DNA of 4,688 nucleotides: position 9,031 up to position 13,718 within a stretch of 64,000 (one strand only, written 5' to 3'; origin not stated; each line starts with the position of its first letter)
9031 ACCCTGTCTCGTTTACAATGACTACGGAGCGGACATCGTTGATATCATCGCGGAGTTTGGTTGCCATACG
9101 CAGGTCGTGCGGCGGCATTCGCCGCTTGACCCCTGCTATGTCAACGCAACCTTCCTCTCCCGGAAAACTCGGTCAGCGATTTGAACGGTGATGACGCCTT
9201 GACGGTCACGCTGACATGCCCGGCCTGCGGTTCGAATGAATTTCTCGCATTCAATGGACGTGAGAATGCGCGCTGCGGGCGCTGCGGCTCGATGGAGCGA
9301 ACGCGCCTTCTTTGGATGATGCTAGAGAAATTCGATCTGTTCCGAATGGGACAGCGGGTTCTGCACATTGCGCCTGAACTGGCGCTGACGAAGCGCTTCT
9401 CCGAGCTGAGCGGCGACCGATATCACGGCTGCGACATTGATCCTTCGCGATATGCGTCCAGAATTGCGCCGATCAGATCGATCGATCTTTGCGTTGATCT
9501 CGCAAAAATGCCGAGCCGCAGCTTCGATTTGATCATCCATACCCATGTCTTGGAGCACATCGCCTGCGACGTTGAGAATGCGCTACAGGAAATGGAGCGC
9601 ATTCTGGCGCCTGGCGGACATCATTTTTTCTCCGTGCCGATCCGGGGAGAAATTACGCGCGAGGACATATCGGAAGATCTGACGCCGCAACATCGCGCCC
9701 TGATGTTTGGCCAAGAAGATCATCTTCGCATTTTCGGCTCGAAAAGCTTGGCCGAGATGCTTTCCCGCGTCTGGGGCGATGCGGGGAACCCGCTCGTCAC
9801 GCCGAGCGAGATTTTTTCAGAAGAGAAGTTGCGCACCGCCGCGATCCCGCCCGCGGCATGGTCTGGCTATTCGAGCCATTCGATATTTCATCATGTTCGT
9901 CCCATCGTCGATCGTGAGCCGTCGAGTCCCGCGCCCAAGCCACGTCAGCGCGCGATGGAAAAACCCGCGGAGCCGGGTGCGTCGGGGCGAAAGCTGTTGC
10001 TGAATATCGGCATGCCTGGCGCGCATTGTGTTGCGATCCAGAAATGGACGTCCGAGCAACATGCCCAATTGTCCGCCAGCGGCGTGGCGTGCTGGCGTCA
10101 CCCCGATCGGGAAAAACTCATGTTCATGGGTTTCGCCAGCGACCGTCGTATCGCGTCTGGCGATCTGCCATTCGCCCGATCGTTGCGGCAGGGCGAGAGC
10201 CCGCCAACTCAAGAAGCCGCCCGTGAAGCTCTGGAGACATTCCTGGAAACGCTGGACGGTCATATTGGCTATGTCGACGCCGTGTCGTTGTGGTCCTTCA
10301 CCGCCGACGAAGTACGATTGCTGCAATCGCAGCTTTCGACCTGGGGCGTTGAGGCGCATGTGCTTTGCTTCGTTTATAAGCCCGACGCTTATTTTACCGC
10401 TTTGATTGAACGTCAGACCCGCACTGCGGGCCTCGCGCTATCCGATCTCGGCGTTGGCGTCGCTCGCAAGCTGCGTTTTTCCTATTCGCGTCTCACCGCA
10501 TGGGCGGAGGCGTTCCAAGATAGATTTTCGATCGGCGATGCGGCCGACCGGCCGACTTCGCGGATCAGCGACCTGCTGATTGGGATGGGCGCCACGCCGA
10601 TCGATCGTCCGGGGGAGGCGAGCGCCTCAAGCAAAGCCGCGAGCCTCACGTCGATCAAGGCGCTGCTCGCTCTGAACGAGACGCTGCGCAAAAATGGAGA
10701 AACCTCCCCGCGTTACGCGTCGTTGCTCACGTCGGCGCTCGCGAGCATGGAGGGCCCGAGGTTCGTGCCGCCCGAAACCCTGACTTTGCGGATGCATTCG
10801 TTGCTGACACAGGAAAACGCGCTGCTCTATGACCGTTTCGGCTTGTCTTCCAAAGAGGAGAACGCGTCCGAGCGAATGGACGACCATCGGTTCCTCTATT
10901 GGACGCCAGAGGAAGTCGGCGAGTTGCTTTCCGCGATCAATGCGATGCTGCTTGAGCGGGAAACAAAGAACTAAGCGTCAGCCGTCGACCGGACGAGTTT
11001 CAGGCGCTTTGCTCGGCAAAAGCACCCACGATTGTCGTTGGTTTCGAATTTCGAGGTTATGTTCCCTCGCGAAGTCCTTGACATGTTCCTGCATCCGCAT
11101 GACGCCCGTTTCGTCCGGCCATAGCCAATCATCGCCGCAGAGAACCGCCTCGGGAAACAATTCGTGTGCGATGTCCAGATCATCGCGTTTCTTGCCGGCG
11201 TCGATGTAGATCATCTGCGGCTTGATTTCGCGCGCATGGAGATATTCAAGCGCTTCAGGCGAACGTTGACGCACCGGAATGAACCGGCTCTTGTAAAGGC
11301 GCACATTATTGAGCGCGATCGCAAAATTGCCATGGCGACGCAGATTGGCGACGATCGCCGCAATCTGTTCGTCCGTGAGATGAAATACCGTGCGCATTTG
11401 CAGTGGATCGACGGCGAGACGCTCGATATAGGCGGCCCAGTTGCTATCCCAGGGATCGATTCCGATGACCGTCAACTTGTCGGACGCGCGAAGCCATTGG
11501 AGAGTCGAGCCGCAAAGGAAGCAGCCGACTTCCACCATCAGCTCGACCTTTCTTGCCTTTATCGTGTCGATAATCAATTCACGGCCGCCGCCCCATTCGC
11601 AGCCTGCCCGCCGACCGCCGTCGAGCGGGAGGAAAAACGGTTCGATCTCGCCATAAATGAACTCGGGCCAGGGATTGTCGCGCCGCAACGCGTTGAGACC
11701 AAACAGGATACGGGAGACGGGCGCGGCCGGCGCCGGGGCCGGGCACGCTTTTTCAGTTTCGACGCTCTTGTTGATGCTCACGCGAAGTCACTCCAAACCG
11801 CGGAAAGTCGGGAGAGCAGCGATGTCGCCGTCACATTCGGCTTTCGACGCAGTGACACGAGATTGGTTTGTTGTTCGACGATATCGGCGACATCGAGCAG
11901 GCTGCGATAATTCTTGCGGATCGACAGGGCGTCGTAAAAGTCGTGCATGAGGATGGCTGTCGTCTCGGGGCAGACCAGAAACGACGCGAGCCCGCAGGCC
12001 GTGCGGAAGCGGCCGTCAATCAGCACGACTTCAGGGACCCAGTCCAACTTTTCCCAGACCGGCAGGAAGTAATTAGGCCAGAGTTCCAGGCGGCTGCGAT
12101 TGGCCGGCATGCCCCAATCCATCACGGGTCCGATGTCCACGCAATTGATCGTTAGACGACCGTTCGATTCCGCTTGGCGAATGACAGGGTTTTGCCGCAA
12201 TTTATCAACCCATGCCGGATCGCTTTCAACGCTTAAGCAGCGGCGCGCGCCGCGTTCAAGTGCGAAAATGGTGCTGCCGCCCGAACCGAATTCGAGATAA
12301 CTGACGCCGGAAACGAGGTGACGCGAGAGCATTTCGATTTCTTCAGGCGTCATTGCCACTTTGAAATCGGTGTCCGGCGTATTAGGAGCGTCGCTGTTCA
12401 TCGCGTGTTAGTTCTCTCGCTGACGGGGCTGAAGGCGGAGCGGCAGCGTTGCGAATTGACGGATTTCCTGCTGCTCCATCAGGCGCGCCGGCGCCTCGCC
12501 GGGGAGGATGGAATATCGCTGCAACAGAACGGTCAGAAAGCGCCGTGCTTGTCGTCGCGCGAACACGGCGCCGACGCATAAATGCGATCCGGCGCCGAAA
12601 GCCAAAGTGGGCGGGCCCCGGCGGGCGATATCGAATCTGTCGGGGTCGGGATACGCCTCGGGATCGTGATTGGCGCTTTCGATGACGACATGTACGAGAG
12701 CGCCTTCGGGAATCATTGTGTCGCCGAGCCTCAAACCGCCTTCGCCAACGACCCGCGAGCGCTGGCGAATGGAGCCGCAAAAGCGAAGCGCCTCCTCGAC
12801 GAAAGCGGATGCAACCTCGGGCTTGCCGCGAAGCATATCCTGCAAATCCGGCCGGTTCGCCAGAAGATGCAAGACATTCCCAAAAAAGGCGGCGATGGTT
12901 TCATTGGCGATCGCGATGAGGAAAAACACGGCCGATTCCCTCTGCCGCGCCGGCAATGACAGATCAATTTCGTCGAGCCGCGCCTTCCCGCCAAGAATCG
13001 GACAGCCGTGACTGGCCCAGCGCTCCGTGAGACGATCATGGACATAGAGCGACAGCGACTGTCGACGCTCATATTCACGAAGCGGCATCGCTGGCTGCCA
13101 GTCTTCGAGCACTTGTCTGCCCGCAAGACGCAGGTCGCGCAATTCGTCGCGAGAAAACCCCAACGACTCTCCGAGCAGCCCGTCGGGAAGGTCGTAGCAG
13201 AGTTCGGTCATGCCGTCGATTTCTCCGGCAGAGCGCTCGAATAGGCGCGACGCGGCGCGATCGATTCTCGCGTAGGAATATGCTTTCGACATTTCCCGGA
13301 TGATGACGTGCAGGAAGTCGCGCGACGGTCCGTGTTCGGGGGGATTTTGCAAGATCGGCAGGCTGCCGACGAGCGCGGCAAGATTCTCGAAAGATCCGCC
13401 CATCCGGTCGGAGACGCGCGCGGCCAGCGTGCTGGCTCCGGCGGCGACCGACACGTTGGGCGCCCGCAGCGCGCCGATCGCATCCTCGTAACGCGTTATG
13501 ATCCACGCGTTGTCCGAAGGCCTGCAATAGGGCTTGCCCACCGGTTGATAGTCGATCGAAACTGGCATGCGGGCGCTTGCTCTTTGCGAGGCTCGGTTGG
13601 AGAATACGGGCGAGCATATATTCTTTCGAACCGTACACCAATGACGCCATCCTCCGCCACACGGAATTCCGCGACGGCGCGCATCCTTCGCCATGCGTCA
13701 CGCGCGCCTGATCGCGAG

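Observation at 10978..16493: Stand-alone FAAL-ACP-GT2 operon divergent from a P450-MTase-MTase operon: candidate new glycolipid pathway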

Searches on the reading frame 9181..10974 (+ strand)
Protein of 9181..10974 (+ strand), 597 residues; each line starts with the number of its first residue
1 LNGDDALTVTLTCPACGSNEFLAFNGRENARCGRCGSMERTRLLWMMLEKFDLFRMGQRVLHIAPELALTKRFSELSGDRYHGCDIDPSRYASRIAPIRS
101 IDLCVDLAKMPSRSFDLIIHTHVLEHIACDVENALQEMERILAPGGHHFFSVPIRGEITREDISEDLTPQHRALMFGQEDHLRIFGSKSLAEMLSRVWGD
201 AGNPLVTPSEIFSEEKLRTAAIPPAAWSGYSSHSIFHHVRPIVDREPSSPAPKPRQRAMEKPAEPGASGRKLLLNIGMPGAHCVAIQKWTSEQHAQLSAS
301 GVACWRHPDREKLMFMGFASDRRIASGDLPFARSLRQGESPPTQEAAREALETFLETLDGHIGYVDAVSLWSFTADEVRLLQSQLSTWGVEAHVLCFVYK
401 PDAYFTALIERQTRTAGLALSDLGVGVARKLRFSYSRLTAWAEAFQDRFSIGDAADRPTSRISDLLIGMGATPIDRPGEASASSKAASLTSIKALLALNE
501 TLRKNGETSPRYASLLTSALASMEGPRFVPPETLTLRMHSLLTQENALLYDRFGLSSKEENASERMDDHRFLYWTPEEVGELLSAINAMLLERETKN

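Call 5: search_protein_families(library=pfam, proteins=[window:9181-10974:+], max_evalue=0.001)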
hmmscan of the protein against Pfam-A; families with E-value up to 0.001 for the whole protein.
window:9181-10974:+ (597 aa): 5 families
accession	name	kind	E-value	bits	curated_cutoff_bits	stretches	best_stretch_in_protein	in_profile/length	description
PF13489.12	Methyltransf_23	-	3e-10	40.5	27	1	80-196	44-156/164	Methyltransferase domain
PF08241.18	Methyltransf_11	-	3.9e-09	37.5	21.2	1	78-150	18-95/95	Methyltransferase domain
PF08242.18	Methyltransf_12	-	9.9e-08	33.1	30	1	73-147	14-97/98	Methyltransferase domain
PF13649.12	Methyltransf_25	-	3.2e-05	25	27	1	71-146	13-97/97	Methyltransferase domain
PF08271.17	Zn_Ribbon_TF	-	0.00015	21.7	29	1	12-39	2-29/43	TFIIB zinc-binding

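Call 7: search_protein_families(library=ncbifam, proteins=[window:9181-10974:+], max_evalue=0.01)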
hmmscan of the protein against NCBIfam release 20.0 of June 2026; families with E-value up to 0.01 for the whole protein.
window:9181-10974:+ (597 aa): 3 families
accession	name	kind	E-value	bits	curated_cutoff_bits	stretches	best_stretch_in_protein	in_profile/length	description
NF001669.0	PRK00432.1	equivalog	0.00031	20.6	54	1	12-39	28-53/58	30S ribosomal protein S27ae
NF047912.1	ECs_2282_CxxC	subfamily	0.0017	18.2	37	1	9-37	1-35/60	ECs_2282 family putative zinc-binding protein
TIGR01983.1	UbiG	equivalog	0.0083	15.4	102.95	0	106-151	108-152/228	bifunctional 2-polyprenyl-6-hydroxyphenol methylase/3-demethylubiquinol 3-O-methyltransferase UbiG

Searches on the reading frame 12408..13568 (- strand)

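Call 5: search_protein_families(library=pfam, proteins=[window:12408-13568:-], max_evalue=0.001)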
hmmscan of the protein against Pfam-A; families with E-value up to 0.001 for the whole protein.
window:12408-13568:- (386 aa): 1 family
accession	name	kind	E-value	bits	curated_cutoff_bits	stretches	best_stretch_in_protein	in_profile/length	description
PF00067.27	p450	-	7.6e-20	71.5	22.8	1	248-377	319-456/462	Cytochrome P450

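Call 7: search_protein_families(library=ncbifam, proteins=[window:12408-13568:-], max_evalue=0.01)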
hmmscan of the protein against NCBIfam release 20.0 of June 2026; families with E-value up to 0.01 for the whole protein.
window:12408-13568:- (386 aa): 8 families
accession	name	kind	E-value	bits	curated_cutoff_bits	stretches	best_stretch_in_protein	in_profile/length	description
TIGR04515.1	P450_rel_GT_act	subfamily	3.6e-29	102.3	343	1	21-359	53-366/386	P450-derived glycosyltransferase activator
NF041177.1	Cyp119_Thmprot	equivalog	8.9e-21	74.1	680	1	211-351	202-339/368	cytochrome P450 Cyp119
NF045816.1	PentlenlactSyn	equivalog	5e-19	68.3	700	1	18-354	35-368/396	pentalenolactone synthase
TIGR04538.1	P450_cycloAA_1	subfamily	2e-16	59.9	500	1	224-351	229-365/395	cytochrome P450, cyclodipeptide synthase-associated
TIGR04458.1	CYP450_TxtE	equivalog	1.4e-15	56.9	500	1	213-379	236-402/403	4-nitrotryptophan synthase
NF041802.1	P450_SolI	exception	3.2e-13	49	850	1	210-354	253-397/424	solanimycin biosynthesis cytochrome P450 SolI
NF045812.1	PentlenOxigase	equivalog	1.2e-07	31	800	1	214-380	264-438/444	pentalenene oxygenase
NF050147.1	aminopyruv_ApyO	equivalog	2.4e-06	26.5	525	1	220-354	243-395/444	RiPP biosynthesis cytochrome P450 ApyO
